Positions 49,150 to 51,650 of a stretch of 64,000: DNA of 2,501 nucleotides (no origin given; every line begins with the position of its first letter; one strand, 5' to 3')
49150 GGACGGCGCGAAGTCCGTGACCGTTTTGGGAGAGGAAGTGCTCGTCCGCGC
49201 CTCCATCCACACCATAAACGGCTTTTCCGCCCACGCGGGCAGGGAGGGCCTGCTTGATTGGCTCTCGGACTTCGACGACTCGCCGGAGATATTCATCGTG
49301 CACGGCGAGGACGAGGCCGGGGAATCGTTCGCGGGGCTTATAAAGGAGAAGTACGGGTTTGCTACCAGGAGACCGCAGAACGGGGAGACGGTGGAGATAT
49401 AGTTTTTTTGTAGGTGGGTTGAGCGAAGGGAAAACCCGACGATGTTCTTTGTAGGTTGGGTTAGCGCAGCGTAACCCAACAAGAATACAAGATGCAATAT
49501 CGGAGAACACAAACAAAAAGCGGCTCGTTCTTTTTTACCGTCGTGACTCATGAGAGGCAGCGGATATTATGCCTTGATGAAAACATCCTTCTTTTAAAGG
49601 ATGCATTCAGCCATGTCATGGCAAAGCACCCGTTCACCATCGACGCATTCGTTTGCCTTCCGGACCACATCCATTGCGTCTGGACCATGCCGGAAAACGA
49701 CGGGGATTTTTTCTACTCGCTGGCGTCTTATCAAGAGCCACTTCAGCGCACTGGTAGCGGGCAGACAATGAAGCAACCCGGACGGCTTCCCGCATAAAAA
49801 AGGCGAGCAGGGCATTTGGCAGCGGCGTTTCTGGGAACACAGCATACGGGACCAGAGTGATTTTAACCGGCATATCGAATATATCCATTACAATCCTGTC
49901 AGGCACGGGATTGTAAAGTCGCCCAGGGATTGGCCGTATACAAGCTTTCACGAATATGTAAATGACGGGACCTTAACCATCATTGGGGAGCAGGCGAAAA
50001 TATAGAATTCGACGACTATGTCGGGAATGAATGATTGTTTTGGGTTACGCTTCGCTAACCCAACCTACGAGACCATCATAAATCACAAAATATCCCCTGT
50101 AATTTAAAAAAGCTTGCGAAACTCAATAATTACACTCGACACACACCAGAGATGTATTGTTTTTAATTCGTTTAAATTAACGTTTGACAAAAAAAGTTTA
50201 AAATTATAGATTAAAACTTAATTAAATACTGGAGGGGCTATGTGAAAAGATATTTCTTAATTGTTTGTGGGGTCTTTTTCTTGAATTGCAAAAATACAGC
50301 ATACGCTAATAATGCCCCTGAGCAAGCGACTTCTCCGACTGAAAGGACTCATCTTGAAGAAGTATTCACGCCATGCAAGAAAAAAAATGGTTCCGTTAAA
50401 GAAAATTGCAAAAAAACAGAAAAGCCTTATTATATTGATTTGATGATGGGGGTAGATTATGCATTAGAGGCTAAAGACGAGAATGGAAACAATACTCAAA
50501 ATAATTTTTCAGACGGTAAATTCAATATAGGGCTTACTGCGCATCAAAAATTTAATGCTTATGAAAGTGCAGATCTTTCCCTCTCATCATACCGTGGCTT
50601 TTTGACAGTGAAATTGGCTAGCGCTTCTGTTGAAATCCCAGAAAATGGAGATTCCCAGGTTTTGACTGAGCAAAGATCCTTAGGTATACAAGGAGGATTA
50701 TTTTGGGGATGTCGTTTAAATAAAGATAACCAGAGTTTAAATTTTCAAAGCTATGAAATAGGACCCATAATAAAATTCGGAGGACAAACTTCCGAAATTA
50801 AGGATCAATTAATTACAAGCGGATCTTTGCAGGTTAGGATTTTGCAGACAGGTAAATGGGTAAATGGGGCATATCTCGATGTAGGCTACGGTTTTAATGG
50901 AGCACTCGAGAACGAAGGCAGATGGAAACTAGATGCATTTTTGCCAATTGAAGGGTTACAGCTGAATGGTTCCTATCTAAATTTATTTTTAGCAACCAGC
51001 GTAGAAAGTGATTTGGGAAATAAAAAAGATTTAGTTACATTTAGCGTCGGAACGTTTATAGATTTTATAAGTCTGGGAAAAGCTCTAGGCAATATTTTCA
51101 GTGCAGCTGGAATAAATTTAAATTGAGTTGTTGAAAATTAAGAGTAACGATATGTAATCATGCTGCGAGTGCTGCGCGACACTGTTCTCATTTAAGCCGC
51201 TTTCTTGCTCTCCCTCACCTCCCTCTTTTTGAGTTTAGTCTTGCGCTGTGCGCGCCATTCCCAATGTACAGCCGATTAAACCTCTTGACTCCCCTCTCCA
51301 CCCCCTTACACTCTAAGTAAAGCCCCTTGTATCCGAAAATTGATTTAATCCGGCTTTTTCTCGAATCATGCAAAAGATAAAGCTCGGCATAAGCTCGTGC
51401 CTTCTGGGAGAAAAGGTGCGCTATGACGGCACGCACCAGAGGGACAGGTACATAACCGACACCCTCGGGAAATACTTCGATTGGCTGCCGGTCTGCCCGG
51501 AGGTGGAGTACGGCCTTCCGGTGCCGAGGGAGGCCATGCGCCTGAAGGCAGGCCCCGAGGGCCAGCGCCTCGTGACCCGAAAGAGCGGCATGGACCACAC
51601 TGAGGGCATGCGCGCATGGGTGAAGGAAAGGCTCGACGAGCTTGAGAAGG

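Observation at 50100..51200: Low-GC foreign island encoding a lipoprotein, adjacent to a REP/RAYT element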

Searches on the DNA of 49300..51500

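Call 65: search_rna_families(source=window, start=49300, end=51500, threshold=evalue, max_evalue=1)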
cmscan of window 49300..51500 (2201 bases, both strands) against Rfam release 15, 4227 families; matches with E-value up to 1: 0.
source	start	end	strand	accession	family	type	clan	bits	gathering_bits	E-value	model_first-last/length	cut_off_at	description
